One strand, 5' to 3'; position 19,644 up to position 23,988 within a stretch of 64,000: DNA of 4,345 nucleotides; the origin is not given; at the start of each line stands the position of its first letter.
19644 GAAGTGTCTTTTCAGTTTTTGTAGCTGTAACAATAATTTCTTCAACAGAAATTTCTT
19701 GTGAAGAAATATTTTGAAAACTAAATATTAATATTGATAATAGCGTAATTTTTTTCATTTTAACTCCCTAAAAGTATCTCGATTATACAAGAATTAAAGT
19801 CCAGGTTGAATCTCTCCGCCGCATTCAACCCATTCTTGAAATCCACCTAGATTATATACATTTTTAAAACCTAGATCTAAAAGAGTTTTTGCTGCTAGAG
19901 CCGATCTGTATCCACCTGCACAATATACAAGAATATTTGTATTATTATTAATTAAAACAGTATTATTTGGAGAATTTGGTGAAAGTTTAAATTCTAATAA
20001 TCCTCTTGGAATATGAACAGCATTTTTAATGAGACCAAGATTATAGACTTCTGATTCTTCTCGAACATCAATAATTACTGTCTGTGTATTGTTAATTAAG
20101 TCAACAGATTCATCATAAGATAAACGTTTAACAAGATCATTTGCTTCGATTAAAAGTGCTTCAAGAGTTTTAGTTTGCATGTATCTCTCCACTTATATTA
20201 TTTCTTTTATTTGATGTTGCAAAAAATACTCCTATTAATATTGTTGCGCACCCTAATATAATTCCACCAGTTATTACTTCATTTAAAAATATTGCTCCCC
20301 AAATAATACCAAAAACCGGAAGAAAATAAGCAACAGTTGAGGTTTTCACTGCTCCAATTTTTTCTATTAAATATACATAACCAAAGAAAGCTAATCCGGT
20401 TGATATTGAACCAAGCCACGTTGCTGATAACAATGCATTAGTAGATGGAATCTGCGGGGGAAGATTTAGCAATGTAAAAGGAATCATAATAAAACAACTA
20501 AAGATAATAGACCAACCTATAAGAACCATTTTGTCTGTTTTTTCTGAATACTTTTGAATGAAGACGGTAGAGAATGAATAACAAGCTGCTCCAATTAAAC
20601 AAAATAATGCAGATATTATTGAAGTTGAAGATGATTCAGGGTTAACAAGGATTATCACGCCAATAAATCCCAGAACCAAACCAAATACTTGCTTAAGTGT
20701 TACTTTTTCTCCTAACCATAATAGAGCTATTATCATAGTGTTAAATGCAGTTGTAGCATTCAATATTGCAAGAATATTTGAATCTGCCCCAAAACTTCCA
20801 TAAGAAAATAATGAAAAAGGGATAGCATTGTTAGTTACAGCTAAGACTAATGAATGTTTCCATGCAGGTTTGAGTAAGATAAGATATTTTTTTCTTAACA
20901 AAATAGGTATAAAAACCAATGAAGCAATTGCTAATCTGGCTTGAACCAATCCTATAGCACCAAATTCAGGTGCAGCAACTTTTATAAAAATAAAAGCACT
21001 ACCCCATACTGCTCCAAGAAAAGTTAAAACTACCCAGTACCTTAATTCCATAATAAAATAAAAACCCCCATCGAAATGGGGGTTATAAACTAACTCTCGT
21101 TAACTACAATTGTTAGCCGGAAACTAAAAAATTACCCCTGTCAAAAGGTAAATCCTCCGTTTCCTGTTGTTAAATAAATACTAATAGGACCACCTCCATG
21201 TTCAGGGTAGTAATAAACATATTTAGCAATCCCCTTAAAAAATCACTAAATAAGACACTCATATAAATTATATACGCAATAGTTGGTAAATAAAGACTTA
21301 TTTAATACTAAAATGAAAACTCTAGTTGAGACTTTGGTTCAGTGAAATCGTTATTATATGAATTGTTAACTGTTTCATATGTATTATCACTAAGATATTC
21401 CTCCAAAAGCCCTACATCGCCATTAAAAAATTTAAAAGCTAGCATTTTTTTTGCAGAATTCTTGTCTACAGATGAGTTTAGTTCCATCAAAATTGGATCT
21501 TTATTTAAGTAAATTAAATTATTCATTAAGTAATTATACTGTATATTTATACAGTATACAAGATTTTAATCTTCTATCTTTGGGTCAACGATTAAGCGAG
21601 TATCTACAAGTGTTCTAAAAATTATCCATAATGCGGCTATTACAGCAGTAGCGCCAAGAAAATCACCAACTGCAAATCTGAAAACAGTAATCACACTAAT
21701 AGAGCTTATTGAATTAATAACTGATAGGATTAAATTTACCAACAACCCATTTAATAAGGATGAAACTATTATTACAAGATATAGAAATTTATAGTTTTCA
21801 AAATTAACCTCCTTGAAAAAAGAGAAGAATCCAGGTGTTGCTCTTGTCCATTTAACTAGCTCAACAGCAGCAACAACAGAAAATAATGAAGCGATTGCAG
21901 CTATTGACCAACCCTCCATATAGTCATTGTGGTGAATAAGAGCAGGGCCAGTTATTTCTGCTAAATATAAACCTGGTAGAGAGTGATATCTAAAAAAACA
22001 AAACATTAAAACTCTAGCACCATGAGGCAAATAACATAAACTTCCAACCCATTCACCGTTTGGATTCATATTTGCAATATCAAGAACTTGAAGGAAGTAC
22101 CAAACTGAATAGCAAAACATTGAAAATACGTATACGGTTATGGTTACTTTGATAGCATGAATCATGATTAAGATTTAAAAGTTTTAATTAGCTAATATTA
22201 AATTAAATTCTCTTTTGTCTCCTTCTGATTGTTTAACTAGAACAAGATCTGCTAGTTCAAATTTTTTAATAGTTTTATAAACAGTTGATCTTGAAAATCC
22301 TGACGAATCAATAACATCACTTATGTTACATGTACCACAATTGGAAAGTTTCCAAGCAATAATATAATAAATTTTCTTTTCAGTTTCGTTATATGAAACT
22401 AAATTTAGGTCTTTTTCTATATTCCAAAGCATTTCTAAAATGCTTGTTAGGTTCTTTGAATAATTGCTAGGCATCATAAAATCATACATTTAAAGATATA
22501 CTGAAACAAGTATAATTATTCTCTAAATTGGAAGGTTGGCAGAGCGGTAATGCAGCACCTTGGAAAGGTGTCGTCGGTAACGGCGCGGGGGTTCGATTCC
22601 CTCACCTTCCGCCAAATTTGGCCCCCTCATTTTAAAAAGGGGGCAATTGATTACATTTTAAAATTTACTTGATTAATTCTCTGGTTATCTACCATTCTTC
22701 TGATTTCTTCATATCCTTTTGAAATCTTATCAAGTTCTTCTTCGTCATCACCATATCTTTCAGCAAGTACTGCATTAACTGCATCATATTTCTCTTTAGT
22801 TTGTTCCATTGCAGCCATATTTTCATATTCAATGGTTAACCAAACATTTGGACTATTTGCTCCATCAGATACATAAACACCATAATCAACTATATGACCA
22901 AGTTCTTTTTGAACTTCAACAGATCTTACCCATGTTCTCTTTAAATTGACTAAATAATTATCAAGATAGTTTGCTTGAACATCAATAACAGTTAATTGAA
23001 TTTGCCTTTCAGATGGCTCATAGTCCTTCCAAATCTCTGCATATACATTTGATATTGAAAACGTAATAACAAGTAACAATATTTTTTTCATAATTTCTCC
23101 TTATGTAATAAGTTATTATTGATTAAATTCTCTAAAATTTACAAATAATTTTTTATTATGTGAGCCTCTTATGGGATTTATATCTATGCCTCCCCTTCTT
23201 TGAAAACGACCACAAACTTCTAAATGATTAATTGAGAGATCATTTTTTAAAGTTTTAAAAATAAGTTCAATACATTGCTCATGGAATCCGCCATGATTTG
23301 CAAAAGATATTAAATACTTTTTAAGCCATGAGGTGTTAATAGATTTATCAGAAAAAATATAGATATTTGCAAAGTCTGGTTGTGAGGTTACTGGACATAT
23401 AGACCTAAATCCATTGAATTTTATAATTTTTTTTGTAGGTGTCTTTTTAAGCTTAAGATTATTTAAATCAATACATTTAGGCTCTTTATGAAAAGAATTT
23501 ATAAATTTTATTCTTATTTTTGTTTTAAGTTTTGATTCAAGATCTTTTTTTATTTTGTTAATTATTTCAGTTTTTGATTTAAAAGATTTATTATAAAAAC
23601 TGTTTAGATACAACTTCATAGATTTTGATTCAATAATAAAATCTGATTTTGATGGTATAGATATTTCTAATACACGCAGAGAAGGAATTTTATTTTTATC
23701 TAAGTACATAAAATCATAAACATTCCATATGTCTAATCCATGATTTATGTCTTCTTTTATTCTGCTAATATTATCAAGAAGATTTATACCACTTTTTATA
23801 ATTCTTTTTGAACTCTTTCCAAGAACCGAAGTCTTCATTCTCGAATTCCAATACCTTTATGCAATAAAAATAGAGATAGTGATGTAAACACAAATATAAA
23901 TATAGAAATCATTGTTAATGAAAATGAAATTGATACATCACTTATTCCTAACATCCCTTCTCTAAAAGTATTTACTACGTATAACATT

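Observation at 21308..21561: SOS-regulated, leaderless orphan ending in a sliding-clamp-binding-like motif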

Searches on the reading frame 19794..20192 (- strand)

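Call 10: search_protein_families(library=pfam, proteins=[window:19794-20192:-], max_evalue=0.1)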
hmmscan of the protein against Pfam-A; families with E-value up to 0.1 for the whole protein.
window:19794-20192:- (132 aa): 1 family
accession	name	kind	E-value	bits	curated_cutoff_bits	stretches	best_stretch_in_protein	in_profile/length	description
PF00581.25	Rhodanese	-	2.3e-19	70.2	22.2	1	28-123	4-101/102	Rhodanese-like domain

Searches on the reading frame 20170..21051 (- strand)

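Call 10: search_protein_families(library=pfam, proteins=[window:20170-21051:-], max_evalue=0.1)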
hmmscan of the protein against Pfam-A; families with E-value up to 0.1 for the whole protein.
window:20170-21051:- (293 aa): 2 families
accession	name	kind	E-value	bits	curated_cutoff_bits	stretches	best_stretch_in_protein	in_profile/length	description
PF00892.27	EamA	-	2.4e-36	125.4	28.2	2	5-136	2-134/135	EamA-like transporter family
PF11021.13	DUF2613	-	0.072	13.6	22.1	0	263-287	13-37/55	Protein of unknown function (DUF2613)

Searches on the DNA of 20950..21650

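Call 24: search_rna_families(source=window, start=20950, end=21650, threshold=evalue, max_evalue=10, show_alignments=2)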
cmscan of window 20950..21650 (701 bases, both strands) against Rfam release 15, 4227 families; matches with E-value up to 10: 13.
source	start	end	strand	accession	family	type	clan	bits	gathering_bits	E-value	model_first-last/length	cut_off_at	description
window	21016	21115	-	RF01770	rimP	Cis-reg; leader;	-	26.9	47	0.039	1-102/102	no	Gammaprotebacteria rimP leader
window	21052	21143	-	RF01772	rnk_pseudo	Cis-reg; leader;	-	24.2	55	0.094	1-108/108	no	Pseudomonas rnk leader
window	21119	21189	-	RF01480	rli52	Cis-reg;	-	22.3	70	0.8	1-95/95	no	Listeria sRNA rli52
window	21050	21122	-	RF02860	Arrc14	Gene; sRNA;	-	20.8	99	1.4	1-167/167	no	Actinobacillus sRNA 14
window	21043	21104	-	RF02621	BSnc120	Gene; sRNA;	-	19.9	114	0.11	1-88/88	no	Brucella sRNA 120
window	21050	21113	-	RF02732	JA04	Gene; sRNA;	-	19.2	81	4.9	1-81/81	no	Aggregatibacter sRNA JA04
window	21056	21132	-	RF01859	Phe_leader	Cis-reg; leader;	-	17.9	55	3.1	1-125/125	no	Phenylalanine leader peptide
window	21056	21121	-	RF02837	anti-hemB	Gene; sRNA;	-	17.8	49.5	0.15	1-81/81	no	Burkholderia RNA 7 (anti-hemB)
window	21110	21253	-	RF01579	RUF2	Gene; sRNA;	-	17.7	90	8.6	1-154/154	no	Plasmodium RNA of unknown function RUF2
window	21199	21259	+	RF01726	SAM-II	Cis-reg; riboswitch;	-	16.7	44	2.3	1-60/60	no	SAM-II riboswitch aptamer (SAM-II long loop)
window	21034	21074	-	RF00268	snoZ7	Gene; snRNA; snoRNA; CD-box;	CL00057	15.5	43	9.3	1-78/78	no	Small nucleolar RNA snoZ7/snoR77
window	21173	21220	+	RF02031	tpke11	Gene; sRNA;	-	13.8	43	6.3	1-77/77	no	tpke11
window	21522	21592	-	RF01087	PK-repZ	Cis-reg;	-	13.3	44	3.1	1-150/150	no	Pseudoknot of the regulatory region of the repZ gene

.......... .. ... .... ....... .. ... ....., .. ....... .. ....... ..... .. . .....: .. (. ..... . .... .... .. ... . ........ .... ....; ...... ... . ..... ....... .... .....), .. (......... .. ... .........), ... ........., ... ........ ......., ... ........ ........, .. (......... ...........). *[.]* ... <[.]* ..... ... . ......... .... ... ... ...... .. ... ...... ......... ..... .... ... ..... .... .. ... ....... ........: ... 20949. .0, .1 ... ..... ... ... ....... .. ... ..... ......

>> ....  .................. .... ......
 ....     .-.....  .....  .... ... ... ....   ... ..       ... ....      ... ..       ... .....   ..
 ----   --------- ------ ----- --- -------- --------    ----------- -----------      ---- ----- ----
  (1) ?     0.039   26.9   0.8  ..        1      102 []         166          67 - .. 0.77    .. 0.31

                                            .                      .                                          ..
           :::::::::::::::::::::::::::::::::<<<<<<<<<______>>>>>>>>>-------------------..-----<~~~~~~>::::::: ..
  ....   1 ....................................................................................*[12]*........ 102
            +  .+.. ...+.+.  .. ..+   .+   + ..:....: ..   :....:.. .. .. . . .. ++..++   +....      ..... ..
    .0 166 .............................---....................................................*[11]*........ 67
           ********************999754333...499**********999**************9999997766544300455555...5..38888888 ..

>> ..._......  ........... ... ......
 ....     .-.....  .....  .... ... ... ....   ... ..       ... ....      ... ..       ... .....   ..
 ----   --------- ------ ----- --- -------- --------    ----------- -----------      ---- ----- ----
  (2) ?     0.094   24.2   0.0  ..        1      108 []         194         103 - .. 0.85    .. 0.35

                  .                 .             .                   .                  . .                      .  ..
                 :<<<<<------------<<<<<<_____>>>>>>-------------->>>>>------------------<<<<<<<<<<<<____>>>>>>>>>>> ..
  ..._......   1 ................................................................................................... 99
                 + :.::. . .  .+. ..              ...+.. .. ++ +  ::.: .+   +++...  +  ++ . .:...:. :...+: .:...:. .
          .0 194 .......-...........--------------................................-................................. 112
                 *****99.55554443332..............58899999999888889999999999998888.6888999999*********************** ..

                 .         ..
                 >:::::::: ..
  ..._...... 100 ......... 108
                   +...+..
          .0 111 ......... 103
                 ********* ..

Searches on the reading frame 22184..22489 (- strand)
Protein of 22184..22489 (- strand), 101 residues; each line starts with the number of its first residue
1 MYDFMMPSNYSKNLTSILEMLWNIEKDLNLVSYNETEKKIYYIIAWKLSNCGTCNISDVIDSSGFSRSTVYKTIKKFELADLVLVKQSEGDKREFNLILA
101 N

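Call 10: search_protein_families(library=pfam, proteins=[window:22184-22489:-], max_evalue=0.1)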
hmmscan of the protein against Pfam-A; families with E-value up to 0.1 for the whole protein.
window:22184-22489:- (101 aa): 10 families
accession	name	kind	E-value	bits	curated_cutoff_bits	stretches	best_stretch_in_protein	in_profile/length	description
PF01047.28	MarR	-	5.1e-06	26.7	24.6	1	46-94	10-58/59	MarR family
PF01978.25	TrmB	-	0.00012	22.3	25.6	1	34-89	7-58/68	Sugar-specific transcriptional regulator TrmB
PF12802.13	MarR_2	-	0.0027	18.3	27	1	54-94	21-61/61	MarR family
PF13412.12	HTH_24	-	0.0082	16.1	21.9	1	34-83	2-47/48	Winged helix-turn-helix DNA-binding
PF13551.12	HTH_29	-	0.012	16.1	28.1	1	48-82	7-41/64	Winged helix-turn helix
PF01418.23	HTH_6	-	0.012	16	28.3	1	32-78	13-59/77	Helix-turn-helix domain, rpiR family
PF01475.25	FUR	-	0.026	15.1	23.1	1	64-97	40-73/121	Ferric uptake regulator family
PF13384.12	HTH_23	-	0.035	14.4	24.6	1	56-78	20-42/50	Homeodomain-like domain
PF04297.20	UPF0122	-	0.063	14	22.7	0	13-47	53-87/101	Putative helix-turn-helix protein, YlxM / p13 like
PF13463.12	HTH_27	-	0.063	14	22.2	0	56-94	21-59/68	Winged helix DNA-binding domain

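Call 38: search_protein_families(library=ncbifam, proteins=[window:22184-22489:-], max_evalue=1)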
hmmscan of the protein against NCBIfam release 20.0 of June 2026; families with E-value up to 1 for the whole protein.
window:22184-22489:- (101 aa): 4 families
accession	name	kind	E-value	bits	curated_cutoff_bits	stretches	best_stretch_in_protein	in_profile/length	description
NF003170.0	PRK04158.1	equivalog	0.019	14.3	255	1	28-83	177-231/259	GTP-sensing pleiotropic transcriptional regulator CodY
TIGR02787.1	codY_Gpos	equivalog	0.03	13.5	267.2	1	29-83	175-228/251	GTP-sensing pleiotropic transcriptional regulator CodY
TIGR04472.1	reg_rSAM_mob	hypoth_equivalog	0.055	13.5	240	1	25-100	21-92/141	radical SAM mobile pair system MarR family transcriptional regulator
NF045593.1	bilirub_TF_BilQ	equivalog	0.073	12.8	125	1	36-99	29-90/135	bilirubin utilization transcriptional regulator BilQ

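Call 39: search_protein_families(library=phrogs, proteins=[window:22184-22489:-], max_evalue=1)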
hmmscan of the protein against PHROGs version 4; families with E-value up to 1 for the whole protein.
window:22184-22489:- (101 aa): 9 families
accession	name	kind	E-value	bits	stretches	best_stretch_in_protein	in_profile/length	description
phrog_24579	-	head and packaging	0.012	16.6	1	54-97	32-75/126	terminase small subunit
phrog_10308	-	unknown function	0.018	15.9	0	3-35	19-48/67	-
phrog_37331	-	unknown function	0.02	16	1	12-34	3-25/54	-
phrog_18020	-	DNA, RNA and nucleotide metabolism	0.039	14.7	1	55-98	55-99/248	replication initiation O-like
phrog_12902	-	unknown function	0.053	14.8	1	36-64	11-39/61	-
phrog_9758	-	unknown function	0.055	13.7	1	31-77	8-54/273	-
phrog_25835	-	unknown function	0.11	13.3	1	32-73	59-98/152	-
phrog_31724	-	unknown function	0.16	12.8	1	26-66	34-74/151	-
phrog_270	-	DNA, RNA and nucleotide metabolism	0.2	12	1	20-93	31-107/383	replication initiation protein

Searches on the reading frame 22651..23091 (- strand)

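Call 10: search_protein_families(library=pfam, proteins=[window:22651-23091:-], max_evalue=0.1)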
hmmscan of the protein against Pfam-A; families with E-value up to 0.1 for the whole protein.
window:22651-23091:- (146 aa): 1 family
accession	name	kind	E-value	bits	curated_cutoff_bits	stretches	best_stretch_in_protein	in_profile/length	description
PF19458.4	DUF5995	-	0.019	14.7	27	1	88-140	124-175/225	Family of unknown function (DUF5995)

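Call 38: search_protein_families(library=ncbifam, proteins=[window:22651-23091:-], max_evalue=1)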
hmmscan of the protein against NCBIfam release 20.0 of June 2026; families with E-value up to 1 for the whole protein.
window:22651-23091:- (146 aa): 0 families

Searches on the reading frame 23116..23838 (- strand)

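Call 10: search_protein_families(library=pfam, proteins=[window:23116-23838:-], max_evalue=0.1)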
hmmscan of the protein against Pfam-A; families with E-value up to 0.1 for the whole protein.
window:23116-23838:- (240 aa): 2 families
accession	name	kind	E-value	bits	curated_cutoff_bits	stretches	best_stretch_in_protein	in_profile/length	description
PF14489.11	QueF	-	3.5e-25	88.5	27.3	2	154-229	1-79/81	QueF-like protein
PF14819.11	QueF_N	-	3.1e-22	79.5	25.6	1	30-111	29-110/111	Nitrile reductase, 7-cyano-7-deazaguanine-reductase N-term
